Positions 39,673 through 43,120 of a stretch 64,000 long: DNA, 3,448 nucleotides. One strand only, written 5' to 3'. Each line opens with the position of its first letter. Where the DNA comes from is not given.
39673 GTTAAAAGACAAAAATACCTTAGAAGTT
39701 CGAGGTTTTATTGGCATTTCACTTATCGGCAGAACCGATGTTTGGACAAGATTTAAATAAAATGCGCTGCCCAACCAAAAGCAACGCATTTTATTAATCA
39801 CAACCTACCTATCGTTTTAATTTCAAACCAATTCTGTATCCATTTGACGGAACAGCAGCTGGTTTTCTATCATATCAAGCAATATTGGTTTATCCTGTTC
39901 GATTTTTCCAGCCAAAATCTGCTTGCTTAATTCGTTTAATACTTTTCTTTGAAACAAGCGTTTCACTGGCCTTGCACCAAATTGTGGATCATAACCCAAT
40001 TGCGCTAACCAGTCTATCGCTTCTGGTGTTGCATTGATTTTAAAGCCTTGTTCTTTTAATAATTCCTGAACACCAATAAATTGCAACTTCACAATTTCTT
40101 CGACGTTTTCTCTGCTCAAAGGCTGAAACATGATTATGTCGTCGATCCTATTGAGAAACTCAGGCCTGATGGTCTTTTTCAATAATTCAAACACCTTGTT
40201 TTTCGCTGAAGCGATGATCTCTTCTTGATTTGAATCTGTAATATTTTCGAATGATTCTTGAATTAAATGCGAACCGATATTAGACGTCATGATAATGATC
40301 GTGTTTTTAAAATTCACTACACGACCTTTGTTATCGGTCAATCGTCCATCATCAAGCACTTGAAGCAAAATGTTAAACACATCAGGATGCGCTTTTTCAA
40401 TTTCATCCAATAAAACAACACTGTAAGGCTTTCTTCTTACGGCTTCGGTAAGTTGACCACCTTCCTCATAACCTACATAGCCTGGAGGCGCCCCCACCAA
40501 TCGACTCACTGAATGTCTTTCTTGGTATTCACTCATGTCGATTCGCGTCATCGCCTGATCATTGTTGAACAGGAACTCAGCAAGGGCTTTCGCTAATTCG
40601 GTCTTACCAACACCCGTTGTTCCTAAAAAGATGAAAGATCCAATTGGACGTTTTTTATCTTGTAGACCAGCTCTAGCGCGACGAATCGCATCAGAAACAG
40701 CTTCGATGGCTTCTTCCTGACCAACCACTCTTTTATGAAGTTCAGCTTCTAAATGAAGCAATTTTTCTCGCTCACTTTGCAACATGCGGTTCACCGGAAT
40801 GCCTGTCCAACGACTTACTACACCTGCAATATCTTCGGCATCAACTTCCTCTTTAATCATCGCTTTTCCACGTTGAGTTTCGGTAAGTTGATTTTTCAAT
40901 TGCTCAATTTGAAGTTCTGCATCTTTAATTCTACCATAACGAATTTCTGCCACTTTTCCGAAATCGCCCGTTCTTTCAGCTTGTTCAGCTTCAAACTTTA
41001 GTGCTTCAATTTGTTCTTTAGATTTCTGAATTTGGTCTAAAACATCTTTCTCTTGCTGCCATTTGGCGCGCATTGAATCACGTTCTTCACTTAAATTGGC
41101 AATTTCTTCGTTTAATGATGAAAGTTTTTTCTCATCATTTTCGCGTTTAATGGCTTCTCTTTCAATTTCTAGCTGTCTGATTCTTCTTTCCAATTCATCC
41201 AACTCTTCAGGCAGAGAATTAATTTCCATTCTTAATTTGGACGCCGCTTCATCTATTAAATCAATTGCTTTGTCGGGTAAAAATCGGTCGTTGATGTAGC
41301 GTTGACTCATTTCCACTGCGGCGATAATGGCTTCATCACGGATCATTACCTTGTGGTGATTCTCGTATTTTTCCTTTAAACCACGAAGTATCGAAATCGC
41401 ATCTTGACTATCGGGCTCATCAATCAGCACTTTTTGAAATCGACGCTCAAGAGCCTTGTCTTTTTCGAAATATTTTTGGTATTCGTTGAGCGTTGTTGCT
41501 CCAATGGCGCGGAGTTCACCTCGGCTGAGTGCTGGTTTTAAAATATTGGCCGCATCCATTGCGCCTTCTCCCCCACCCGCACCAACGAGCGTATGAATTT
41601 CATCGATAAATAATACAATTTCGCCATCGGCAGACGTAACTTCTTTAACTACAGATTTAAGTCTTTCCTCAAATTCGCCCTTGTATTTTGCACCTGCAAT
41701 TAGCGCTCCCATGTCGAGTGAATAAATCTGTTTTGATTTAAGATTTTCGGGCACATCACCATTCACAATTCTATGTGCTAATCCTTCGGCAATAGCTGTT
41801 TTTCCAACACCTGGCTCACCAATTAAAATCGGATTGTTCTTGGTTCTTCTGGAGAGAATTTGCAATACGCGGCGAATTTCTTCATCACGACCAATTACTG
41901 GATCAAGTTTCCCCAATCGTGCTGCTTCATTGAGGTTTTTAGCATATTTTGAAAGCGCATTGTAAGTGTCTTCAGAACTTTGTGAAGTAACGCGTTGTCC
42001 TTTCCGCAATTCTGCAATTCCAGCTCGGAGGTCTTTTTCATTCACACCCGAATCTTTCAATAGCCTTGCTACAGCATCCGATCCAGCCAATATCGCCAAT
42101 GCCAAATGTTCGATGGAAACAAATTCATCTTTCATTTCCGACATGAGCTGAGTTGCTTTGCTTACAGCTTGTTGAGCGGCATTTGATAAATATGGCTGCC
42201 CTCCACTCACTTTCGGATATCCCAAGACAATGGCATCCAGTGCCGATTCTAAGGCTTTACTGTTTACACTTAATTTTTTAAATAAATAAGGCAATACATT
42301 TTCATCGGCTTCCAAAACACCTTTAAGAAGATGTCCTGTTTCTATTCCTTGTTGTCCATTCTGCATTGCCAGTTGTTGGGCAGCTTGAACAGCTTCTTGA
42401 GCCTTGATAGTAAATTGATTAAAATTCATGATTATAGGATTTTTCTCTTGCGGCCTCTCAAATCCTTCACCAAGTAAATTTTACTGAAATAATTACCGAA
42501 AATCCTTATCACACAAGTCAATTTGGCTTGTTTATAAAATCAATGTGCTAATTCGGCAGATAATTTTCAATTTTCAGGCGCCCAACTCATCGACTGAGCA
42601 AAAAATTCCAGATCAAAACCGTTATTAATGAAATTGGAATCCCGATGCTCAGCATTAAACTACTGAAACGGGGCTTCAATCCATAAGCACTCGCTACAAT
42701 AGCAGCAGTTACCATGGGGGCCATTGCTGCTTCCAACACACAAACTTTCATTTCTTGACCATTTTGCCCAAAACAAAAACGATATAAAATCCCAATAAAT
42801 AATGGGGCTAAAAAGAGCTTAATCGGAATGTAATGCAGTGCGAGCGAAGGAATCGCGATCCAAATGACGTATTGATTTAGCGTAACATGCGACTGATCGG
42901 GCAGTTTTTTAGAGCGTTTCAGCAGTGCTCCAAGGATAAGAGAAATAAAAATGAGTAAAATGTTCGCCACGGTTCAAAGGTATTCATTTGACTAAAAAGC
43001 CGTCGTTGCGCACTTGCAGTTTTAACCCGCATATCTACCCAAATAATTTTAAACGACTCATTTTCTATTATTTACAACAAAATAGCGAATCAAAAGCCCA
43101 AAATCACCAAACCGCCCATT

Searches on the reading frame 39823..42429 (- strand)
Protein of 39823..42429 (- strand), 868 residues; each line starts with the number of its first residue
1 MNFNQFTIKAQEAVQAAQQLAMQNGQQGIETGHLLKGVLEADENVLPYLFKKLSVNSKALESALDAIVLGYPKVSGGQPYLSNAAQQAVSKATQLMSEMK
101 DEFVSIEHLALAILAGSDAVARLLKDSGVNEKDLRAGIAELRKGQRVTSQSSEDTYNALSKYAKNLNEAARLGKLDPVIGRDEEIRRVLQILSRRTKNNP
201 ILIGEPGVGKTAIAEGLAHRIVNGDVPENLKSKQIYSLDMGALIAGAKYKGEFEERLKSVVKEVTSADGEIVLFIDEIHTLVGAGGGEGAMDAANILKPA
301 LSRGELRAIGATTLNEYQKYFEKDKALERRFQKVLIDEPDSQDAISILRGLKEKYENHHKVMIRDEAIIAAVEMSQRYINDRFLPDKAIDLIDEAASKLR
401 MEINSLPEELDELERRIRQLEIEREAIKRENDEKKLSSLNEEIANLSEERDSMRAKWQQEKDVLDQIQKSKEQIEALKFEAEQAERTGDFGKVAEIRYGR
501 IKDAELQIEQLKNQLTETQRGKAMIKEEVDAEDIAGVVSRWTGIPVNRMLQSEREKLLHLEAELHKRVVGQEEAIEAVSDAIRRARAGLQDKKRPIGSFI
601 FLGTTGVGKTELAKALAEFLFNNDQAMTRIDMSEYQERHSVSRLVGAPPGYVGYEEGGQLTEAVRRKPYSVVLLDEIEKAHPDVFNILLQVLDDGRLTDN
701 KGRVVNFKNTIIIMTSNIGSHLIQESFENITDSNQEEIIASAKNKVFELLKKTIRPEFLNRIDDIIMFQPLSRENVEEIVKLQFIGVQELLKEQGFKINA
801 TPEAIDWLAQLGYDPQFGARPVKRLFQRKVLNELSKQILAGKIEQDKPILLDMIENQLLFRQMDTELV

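Call 45: search_protein_families(library=pfam, proteins=[window:39823-42429:-])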
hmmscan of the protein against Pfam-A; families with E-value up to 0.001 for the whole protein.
window:39823-42429:- (868 aa): 26 families (the best 25 are shown)
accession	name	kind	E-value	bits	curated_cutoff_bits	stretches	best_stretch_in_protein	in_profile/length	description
PF07724.20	AAA_2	-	1.5e-72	243.5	27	1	594-765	1-166/166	AAA domain (Cdc48 subfamily)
PF17871.7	AAA_lid_9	-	2e-36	124.5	22.8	1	341-441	2-102/104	AAA lid domain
PF00004.35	AAA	-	1.2e-23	84.5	21.2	2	201-334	2-126/131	ATPase family associated with various cellular activities (AAA)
PF10431.15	ClpB_D2-small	-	1.5e-23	83.1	21.9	1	771-847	1-77/81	C-terminal, D2-small domain, of ClpB protein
PF07728.20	AAA_5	-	3.7e-21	76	22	2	599-720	2-125/139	AAA domain (dynein-related subfamily)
PF02861.25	Clp_N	-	1.5e-19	70.3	20.7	2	94-142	3-52/53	Clp amino terminal domain, pathogenicity island component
PF13191.12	AAA_16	-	1.1e-12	49.2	32.6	1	178-222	2-49/167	AAA ATPase domain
PF13401.12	AAA_22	-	5.5e-11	43.3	27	0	598-694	7-110/130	AAA domain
PF00158.32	Sigma54_activat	-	3.1e-10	40.4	20.2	1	597-699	23-124/168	Sigma-54 interaction domain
PF20720.3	nSTAND3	-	3.3e-08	33.8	27.2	0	185-223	7-43/155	Novel STAND NTPase 3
PF01078.27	Mg_chelatase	-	2.7e-07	30.6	20.3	0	183-240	9-65/207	Magnesium chelatase, subunit ChlI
PF01695.23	IstB_IS21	-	1.7e-06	28.2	24.1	0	194-262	89-153/238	IstB-like ATP binding protein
PF13238.12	AAA_18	-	5.6e-06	27.3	29.4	0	602-628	4-25/128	AAA domain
PF05496.18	RuvB_N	-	7.6e-06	26.2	27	0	566-620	7-57/159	Holliday junction DNA helicase RuvB P-loop domain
PF13173.12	AAA_14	-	4.6e-05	23.9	27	0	600-695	6-88/129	AAA domain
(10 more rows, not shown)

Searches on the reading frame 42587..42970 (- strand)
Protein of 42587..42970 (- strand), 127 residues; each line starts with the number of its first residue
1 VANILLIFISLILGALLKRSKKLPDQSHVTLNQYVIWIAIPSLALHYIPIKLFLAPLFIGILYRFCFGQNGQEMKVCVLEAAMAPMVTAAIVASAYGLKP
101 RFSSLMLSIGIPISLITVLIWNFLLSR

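Call 15: search_protein_families(library=pfam, proteins=[window:42587-42970:-])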
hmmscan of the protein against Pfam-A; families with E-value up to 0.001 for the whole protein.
window:42587-42970:- (127 aa): 1 family
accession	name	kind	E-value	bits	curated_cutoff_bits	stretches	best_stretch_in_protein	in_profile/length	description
PF03547.23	Mem_trans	-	2.9e-08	33.1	25.7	1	50-121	272-342/343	Membrane transport protein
